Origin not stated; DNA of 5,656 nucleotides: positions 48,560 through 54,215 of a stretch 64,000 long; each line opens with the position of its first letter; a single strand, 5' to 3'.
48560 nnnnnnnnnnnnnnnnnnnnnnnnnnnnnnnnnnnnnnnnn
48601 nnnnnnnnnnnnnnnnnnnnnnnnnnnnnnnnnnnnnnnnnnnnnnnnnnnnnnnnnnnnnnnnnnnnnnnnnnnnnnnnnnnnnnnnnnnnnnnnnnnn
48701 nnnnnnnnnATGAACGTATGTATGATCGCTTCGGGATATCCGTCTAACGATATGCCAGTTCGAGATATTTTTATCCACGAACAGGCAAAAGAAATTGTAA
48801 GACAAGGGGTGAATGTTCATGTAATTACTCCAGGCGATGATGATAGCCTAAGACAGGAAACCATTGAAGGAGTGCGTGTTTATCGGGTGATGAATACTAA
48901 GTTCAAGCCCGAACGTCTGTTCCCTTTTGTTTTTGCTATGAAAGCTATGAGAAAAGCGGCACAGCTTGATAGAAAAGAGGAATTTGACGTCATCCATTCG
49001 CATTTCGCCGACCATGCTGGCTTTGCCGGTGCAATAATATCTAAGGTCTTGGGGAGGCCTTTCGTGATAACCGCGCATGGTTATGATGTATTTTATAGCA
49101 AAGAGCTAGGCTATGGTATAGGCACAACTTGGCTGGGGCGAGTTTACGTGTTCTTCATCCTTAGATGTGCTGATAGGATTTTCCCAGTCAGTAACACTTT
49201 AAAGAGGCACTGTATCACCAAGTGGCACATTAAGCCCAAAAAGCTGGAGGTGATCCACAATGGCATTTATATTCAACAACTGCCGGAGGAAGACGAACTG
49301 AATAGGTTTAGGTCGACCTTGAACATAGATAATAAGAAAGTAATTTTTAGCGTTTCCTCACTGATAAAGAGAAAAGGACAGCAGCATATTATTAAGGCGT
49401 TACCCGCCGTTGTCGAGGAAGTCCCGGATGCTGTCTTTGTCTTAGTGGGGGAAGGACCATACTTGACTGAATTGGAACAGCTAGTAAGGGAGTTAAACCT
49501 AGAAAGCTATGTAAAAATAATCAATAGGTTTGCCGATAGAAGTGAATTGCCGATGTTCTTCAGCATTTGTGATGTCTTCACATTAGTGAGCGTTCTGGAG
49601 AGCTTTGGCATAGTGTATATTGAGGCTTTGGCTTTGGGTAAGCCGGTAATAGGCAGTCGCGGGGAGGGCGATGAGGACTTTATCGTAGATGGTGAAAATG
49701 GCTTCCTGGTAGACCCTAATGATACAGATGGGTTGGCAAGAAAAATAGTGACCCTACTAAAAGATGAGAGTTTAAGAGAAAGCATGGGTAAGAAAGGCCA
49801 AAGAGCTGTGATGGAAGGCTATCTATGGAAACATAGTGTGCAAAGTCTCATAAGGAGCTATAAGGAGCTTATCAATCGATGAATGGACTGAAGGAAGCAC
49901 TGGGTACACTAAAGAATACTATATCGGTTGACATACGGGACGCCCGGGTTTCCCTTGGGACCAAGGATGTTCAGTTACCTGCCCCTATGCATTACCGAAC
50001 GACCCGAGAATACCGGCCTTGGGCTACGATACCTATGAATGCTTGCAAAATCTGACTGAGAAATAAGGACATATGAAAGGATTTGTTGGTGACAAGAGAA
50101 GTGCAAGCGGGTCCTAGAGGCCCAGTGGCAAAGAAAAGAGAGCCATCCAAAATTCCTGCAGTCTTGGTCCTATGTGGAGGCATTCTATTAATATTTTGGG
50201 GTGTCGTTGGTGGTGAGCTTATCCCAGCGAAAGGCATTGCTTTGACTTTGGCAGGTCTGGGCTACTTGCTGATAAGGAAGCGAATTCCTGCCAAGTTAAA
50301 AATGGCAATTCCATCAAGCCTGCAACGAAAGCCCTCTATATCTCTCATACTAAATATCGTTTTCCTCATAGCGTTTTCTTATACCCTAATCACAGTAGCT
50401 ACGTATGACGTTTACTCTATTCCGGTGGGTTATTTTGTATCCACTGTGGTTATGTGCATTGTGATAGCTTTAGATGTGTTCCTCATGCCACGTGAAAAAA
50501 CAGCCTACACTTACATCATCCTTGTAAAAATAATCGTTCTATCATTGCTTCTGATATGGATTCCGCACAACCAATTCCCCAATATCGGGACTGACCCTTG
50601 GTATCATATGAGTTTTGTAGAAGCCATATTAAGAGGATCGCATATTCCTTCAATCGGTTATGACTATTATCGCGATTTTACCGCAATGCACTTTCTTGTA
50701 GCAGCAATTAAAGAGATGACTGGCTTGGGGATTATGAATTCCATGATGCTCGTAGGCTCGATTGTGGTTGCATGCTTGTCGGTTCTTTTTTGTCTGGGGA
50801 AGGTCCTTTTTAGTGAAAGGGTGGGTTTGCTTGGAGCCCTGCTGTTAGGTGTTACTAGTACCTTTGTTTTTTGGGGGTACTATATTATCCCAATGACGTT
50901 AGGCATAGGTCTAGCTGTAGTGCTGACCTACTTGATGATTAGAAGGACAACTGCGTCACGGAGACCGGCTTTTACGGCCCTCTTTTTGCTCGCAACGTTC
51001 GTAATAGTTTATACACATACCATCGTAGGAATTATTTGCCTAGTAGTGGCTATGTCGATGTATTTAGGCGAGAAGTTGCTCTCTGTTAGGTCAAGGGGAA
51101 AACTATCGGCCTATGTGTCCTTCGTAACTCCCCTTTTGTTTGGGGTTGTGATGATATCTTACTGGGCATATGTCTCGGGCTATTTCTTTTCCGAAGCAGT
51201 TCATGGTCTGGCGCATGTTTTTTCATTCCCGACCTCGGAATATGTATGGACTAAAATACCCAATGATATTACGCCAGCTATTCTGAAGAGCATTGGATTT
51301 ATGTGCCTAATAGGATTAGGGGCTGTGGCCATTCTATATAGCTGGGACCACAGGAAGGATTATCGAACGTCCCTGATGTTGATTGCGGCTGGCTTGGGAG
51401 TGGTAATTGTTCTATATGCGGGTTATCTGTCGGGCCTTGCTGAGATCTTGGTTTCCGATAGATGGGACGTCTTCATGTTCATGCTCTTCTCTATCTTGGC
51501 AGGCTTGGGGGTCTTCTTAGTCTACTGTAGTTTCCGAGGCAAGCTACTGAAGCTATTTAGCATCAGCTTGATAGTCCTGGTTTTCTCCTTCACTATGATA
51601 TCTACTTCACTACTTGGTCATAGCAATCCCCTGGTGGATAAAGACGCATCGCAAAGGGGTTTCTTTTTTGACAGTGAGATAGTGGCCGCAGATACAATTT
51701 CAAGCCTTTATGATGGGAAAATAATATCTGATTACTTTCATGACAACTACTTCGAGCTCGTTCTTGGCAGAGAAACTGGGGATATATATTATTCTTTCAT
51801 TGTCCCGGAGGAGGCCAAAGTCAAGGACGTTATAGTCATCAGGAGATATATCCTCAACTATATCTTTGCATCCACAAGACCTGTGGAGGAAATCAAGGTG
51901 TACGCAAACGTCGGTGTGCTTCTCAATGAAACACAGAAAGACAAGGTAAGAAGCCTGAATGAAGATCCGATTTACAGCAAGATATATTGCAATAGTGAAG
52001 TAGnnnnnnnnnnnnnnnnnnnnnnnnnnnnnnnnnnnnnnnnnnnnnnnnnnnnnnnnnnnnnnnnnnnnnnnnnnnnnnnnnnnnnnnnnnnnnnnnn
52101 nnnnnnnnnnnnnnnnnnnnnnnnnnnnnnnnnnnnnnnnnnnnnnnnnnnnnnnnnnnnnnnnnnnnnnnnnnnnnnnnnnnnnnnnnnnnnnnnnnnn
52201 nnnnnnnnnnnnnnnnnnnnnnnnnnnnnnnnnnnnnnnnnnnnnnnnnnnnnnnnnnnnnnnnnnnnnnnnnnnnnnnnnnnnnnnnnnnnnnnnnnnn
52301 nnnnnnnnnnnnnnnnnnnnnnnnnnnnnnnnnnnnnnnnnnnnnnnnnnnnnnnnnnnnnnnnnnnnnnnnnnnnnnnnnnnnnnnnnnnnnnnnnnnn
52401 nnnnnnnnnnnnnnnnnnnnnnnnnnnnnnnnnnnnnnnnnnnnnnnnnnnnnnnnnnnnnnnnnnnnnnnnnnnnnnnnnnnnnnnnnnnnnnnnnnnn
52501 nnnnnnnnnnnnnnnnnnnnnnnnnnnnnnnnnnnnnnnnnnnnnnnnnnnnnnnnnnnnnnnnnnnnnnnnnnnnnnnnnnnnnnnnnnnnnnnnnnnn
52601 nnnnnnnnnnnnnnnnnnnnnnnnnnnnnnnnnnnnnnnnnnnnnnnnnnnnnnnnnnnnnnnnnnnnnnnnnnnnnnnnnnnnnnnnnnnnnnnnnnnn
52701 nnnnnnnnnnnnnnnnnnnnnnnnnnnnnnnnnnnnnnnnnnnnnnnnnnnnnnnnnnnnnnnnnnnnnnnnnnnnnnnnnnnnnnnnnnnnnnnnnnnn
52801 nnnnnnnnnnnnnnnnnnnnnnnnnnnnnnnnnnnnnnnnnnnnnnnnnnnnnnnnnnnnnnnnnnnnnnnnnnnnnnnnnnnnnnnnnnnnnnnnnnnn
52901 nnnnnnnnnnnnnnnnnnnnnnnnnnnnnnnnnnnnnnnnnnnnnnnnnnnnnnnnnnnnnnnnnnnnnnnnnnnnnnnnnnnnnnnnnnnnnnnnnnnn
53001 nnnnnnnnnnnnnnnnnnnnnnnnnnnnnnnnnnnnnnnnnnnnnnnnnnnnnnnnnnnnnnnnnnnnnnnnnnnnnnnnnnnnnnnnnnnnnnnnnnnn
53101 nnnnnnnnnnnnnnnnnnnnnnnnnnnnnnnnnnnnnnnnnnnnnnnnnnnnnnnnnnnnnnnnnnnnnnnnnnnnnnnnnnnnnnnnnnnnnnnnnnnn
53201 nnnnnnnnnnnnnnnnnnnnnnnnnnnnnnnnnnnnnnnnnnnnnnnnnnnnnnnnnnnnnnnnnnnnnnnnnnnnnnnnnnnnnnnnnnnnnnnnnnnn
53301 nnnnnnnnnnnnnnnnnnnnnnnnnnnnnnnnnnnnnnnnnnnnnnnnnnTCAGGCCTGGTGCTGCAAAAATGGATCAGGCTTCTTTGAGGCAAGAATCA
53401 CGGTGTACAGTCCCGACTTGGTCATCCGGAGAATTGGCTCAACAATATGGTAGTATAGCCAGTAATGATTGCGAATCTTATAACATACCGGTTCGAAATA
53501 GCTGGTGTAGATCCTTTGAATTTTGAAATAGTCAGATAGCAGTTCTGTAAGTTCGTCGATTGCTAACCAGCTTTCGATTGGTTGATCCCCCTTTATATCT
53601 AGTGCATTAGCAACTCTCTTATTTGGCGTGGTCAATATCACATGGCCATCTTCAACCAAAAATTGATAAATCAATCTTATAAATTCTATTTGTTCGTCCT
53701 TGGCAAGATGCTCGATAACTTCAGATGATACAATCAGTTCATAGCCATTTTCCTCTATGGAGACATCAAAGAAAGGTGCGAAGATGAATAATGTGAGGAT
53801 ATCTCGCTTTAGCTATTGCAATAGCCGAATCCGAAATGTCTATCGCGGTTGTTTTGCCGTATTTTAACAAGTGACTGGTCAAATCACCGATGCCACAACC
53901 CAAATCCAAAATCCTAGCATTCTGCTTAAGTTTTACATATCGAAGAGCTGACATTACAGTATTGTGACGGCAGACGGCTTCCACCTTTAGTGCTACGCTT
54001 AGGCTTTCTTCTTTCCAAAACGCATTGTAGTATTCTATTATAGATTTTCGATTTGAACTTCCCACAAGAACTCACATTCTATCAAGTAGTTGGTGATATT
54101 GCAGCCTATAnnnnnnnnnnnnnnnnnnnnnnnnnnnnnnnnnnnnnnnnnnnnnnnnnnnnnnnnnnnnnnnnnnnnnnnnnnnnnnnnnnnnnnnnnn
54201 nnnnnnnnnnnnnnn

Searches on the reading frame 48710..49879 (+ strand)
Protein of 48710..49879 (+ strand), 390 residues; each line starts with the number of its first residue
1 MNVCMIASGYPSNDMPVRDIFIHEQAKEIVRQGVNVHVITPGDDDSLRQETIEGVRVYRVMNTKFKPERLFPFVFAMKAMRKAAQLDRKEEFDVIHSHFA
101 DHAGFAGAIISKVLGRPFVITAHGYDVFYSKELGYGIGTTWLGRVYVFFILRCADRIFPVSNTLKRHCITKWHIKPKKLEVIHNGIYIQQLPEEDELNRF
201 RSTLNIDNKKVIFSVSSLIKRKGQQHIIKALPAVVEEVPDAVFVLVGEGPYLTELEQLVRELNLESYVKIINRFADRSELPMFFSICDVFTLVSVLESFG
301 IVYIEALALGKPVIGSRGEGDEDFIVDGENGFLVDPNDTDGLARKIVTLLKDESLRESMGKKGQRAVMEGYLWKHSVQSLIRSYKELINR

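Call 25: search_protein_families(library=pfam, proteins=[window:48710-49879:+], max_evalue=0.0001)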
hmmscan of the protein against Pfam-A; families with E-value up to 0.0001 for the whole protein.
window:48710-49879:+ (390 aa): 7 families
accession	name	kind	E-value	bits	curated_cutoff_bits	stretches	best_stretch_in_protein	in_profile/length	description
PF00534.26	Glycos_transf_1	-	2.6e-40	138.2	26.4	1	202-365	8-171/172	Glycosyl transferases group 1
PF13692.12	Glyco_trans_1_4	-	3.6e-31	108.8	27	1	210-352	2-142/142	Glycosyl transferases group 1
PF13439.12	Glyco_transf_4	-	4.5e-28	98.8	28.5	1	21-187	7-167/170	Glycosyltransferase Family 4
PF13579.12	Glyco_trans_4_4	-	4e-22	79.7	29.7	1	22-185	7-158/158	Glycosyl transferase 4-like domain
PF13477.12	Glyco_trans_4_2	-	5.3e-13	49.8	23.4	1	19-133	10-117/139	Glycosyl transferase 4-like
PF13524.12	Glyco_trans_1_2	-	5.5e-09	36.6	25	1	236-381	10-143/144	Glycosyl transferase-like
PF20706.3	GT4-conflict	-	5.8e-05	22.7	26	0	152-380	145-385/385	Family 4 Glycosyltransferase in conflict systems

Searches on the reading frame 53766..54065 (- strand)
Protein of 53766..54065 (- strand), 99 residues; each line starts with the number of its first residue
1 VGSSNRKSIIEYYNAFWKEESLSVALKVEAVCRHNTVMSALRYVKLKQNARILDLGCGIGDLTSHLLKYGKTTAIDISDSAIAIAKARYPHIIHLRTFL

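Call 29: search_protein_families(library=pfam, proteins=[window:53766-54065:-], max_evalue=0.0001)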
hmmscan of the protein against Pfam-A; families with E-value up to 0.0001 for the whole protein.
window:53766-54065:- (99 aa): 6 families
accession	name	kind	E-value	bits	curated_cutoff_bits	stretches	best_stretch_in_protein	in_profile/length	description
PF13649.12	Methyltransf_25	-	7.4e-08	33.4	27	1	52-89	1-41/97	Methyltransferase domain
PF08242.18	Methyltransf_12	-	1.1e-06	29.7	30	1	53-91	1-42/98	Methyltransferase domain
PF13847.12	Methyltransf_31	-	1.5e-06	28.4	27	1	47-88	2-47/145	Methyltransferase domain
PF08241.18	Methyltransf_11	-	9.6e-06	26.6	21.2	1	53-91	1-40/95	Methyltransferase domain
PF13489.12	Methyltransf_23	-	1.2e-05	25.5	27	1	45-85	19-60/164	Methyltransferase domain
PF05175.20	MTS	-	1.9e-05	24.8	23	1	45-87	28-73/170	Methyltransferase small domain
